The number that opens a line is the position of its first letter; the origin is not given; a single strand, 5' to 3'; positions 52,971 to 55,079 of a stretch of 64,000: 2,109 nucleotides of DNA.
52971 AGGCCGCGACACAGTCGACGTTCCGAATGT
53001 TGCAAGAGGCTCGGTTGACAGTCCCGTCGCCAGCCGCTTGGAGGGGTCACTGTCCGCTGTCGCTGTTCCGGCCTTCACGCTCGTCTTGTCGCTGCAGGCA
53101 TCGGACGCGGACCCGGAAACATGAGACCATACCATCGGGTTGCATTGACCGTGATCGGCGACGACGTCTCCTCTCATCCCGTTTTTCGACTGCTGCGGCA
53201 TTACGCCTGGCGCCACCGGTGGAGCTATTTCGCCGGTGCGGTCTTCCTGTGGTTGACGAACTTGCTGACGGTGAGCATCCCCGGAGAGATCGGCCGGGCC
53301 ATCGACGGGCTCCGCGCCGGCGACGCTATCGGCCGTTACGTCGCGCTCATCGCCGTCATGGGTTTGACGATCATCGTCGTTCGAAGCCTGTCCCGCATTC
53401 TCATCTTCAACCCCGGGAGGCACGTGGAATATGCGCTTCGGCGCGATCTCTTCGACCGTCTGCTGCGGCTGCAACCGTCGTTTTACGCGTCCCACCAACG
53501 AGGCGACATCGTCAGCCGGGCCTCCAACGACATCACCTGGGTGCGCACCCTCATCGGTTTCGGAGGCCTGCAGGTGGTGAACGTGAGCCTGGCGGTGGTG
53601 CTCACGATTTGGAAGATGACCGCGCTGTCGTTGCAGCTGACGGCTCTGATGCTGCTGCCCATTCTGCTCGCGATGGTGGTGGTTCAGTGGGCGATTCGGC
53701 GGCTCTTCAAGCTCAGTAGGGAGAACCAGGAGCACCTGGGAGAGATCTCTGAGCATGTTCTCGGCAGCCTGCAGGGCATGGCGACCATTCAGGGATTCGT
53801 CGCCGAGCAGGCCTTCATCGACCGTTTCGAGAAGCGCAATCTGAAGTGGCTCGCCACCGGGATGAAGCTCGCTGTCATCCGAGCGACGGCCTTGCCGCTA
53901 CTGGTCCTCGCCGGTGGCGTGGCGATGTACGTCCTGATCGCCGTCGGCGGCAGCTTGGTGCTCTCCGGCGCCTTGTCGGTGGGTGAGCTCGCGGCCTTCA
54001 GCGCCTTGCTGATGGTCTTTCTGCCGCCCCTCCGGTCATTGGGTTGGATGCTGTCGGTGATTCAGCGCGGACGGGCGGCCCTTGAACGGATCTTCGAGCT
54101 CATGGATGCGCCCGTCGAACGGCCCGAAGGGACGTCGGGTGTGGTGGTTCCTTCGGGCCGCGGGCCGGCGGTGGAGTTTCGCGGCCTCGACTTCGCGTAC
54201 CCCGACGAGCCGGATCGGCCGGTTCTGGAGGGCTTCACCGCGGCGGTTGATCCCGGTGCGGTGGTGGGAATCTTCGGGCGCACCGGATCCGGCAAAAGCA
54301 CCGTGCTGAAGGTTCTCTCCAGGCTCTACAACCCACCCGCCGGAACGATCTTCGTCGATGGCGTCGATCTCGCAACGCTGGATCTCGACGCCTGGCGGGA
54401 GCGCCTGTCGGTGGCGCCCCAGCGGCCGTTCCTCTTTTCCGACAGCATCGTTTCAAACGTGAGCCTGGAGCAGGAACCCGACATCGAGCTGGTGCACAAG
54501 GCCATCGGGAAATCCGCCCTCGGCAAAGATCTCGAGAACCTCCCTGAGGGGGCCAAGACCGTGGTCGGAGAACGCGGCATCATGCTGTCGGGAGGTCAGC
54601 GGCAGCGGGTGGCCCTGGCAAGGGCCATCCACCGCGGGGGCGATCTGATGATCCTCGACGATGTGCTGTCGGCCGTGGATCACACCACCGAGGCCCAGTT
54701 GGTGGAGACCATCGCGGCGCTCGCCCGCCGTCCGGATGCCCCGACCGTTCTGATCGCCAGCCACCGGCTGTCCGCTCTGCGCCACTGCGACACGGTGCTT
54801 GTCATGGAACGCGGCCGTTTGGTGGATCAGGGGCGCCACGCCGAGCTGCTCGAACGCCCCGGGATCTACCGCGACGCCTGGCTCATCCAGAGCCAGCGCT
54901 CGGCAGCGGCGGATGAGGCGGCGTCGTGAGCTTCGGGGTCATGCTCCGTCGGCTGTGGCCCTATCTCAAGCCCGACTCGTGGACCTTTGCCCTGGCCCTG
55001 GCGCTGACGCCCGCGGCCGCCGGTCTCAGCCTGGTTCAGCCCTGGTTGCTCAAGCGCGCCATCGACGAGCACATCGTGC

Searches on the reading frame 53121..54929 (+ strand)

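Call 74: search_protein_families(library=pfam, proteins=[window:53121-54929:+], max_evalue=0.0001)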
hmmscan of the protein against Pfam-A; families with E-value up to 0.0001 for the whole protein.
window:53121-54929:+ (602 aa): 2 families
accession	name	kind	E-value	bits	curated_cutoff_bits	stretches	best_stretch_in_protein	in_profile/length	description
PF00664.28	ABC_membrane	-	3.9e-33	115.7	28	1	40-302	5-272/274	ABC transporter transmembrane region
PF00005.33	ABC_tran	-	2.3e-26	93.5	25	1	371-515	3-135/137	ABC transporter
